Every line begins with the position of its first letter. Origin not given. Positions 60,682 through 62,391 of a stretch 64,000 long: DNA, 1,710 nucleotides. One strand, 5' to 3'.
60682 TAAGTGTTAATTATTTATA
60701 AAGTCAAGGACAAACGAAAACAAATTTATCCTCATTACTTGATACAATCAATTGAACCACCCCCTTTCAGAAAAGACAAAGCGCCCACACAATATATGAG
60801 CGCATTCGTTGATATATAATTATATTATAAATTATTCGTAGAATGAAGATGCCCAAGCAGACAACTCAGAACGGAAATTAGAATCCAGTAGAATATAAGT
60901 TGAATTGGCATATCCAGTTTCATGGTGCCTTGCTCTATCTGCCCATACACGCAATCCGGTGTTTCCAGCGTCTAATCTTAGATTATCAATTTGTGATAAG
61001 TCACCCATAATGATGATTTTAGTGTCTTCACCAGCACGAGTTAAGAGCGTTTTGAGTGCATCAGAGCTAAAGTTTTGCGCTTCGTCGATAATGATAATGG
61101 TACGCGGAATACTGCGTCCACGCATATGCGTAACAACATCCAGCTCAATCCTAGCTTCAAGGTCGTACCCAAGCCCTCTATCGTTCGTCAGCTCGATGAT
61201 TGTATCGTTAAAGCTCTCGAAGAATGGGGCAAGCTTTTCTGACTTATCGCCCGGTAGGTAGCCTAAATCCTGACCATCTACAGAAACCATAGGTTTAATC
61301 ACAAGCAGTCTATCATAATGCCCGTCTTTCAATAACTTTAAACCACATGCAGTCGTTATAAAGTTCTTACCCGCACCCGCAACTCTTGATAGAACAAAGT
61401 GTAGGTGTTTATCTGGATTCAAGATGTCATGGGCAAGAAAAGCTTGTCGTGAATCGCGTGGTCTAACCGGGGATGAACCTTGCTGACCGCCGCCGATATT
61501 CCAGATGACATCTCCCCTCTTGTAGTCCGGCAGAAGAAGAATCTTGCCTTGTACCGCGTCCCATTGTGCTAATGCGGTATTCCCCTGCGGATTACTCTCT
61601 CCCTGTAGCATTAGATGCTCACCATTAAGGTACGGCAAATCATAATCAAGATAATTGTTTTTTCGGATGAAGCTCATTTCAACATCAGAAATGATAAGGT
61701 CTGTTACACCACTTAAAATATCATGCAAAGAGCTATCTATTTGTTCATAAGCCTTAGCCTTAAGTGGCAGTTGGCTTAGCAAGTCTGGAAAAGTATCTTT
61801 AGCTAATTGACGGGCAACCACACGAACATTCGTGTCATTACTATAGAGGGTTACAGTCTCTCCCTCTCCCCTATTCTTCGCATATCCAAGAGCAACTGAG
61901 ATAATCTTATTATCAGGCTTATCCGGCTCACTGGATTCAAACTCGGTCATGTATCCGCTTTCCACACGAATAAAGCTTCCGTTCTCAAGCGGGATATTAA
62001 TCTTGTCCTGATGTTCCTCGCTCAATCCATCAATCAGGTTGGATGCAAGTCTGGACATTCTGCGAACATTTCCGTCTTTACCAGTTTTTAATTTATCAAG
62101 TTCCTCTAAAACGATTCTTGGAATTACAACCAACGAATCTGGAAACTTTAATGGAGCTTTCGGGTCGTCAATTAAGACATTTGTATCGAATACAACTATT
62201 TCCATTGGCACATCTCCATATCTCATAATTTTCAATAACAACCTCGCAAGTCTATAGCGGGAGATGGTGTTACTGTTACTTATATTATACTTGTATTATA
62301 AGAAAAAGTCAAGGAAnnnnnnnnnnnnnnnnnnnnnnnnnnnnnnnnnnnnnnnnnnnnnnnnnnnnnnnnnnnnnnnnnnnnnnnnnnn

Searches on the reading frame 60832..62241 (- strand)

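Call 28: search_protein_families(library=phrogs, proteins=[window:60832-62241:-], max_evalue=0.00001)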
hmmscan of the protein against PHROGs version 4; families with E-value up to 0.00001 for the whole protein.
window:60832-62241:- (469 aa): 3 families
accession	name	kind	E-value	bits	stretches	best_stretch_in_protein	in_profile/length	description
phrog_2765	-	other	2.4e-71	241.9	1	13-465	2-440/443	PhoH-like phosphate starvation-inducible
phrog_170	-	other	4.1e-48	165.4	1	257-461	71-270/323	PhoH-like phosphate starvation-inducible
phrog_32482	-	other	4.8e-06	26.5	1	290-426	406-541/589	PhoH-like phosphate starvation-inducible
